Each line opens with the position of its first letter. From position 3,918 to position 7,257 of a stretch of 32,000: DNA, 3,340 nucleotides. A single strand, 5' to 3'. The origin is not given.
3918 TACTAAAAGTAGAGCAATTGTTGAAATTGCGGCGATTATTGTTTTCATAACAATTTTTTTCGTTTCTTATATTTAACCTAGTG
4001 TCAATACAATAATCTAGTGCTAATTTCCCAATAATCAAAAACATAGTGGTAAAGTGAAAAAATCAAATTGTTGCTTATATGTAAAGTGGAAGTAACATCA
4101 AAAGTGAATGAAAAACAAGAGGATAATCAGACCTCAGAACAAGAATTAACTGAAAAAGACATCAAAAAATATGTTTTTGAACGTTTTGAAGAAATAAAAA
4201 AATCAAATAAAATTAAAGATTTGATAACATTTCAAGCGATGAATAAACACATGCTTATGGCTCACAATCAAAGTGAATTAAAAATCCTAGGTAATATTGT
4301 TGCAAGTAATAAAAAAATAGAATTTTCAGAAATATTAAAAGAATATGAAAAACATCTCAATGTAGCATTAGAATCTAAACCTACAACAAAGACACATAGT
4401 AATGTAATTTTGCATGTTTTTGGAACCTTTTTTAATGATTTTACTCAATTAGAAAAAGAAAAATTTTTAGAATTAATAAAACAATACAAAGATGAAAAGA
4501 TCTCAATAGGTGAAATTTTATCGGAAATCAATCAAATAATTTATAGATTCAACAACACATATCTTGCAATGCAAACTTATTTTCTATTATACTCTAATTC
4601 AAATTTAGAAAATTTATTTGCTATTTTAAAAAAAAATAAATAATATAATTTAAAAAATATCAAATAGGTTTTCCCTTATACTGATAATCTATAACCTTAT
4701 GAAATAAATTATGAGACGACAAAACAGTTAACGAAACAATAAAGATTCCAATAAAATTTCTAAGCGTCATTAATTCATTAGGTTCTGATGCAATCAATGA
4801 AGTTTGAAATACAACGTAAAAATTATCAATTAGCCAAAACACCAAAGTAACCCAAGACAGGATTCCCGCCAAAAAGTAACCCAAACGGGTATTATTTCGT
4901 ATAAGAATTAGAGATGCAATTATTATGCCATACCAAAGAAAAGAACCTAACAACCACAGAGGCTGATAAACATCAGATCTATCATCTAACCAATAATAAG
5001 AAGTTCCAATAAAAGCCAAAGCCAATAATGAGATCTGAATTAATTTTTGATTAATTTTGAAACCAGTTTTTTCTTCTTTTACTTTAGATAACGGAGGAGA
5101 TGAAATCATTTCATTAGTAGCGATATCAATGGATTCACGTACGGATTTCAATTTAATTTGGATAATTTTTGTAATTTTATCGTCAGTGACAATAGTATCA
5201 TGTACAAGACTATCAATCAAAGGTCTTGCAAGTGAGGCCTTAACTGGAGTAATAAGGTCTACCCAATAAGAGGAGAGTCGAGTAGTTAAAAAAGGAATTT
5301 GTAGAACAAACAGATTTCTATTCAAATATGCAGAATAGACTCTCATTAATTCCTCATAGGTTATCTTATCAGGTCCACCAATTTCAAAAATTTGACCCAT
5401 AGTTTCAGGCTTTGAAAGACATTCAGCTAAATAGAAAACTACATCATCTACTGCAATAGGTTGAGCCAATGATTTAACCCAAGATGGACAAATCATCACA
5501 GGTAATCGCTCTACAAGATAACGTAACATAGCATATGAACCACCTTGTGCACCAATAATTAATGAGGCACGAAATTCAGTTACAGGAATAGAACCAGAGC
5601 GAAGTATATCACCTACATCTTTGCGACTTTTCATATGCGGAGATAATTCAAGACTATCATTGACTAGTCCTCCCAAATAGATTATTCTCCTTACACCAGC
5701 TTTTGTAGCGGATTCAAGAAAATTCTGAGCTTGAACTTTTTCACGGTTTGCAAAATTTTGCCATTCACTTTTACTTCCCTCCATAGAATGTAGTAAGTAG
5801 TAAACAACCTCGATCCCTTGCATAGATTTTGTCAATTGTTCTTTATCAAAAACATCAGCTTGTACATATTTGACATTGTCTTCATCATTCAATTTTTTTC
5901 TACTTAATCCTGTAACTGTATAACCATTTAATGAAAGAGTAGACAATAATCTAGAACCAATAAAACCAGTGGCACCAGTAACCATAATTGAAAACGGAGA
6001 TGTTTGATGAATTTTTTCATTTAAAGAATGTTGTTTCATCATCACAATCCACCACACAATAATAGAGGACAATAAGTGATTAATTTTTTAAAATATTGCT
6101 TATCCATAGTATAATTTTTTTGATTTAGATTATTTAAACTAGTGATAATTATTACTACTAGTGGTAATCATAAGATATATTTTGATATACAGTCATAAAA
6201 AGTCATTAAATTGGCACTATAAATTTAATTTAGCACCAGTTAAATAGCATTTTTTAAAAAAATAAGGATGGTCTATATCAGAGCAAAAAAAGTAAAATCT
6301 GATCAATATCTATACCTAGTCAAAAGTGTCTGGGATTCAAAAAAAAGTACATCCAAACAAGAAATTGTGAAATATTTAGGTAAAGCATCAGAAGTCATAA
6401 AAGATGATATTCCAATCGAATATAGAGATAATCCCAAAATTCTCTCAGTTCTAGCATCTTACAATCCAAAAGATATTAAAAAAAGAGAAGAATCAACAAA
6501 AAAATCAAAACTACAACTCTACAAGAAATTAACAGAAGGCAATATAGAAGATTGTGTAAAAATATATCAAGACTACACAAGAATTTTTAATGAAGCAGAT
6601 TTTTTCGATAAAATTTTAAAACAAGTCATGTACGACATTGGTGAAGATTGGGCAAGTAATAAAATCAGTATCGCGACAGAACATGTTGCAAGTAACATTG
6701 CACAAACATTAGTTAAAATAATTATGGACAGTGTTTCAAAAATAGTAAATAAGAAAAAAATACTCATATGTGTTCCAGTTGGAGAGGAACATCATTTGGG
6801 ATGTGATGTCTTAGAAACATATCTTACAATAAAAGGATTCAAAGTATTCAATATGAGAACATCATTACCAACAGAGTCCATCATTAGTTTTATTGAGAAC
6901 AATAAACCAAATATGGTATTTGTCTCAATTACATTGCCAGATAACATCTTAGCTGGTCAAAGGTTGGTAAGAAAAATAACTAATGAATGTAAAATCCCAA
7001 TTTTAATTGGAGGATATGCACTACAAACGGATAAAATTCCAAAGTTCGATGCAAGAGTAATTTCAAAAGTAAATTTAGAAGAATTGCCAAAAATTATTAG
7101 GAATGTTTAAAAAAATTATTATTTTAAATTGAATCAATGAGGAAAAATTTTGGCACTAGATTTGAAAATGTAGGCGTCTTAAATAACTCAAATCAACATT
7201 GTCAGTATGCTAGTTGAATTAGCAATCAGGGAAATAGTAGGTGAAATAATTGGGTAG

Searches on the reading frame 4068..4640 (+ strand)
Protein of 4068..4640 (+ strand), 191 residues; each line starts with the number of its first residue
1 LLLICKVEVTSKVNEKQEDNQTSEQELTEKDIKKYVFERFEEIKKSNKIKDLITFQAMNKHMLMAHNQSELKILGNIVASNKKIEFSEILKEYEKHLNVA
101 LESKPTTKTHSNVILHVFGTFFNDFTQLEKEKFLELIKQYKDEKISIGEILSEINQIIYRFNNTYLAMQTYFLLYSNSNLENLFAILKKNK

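Call 18: search_protein_families(library=pfam, proteins=[window:4068-4640:+], max_evalue=0.001)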
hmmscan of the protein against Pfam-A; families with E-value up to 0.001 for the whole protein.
window:4068-4640:+ (191 aa): 2 families
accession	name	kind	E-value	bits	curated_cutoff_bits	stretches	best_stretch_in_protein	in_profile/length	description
PF08349.16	DUF1722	-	1.2e-31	109.8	22.5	1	60-175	1-116/117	Protein of unknown function (DUF1722)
PF24360.1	DUF7516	-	0.0006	20.3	27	1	71-140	8-84/87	Domain of unknown function (DUF7516)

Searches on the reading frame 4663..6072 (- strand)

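Call 18: search_protein_families(library=pfam, proteins=[window:4663-6072:-], max_evalue=0.001)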
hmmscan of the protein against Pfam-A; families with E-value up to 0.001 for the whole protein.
window:4663-6072:- (470 aa): 5 families
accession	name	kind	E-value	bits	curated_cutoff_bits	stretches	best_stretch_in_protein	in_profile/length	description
PF01370.27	Epimerase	-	4.2e-14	53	20.9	1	29-134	1-114/240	NAD dependent epimerase/dehydratase family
PF13460.12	NAD_binding_10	-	1.9e-13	51.1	27.2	1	33-140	1-104/184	NAD(P)H-binding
PF05368.20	NmrA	-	2e-11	44.5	27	1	29-261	5-245/298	NmrA-like family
PF01073.25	3Beta_HSD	-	1.1e-08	34.9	22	1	30-133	1-114/280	3-beta hydroxysteroid dehydrogenase/isomerase family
PF16363.11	GDP_Man_Dehyd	-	5.9e-05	23.1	27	1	30-87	1-74/332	GDP-mannose 4,6 dehydratase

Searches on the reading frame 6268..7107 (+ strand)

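Call 18: search_protein_families(library=pfam, proteins=[window:6268-7107:+], max_evalue=0.001)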
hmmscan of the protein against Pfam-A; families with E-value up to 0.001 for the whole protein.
window:6268-7107:+ (280 aa): 2 families
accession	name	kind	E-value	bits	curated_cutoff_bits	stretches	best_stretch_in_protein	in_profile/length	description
PF02310.24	B12-binding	-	1e-08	35.5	32.1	1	164-255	2-94/121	B12 binding domain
PF02607.22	B12-binding_2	-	3e-08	34.2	23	1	83-152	4-73/74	B12 binding domain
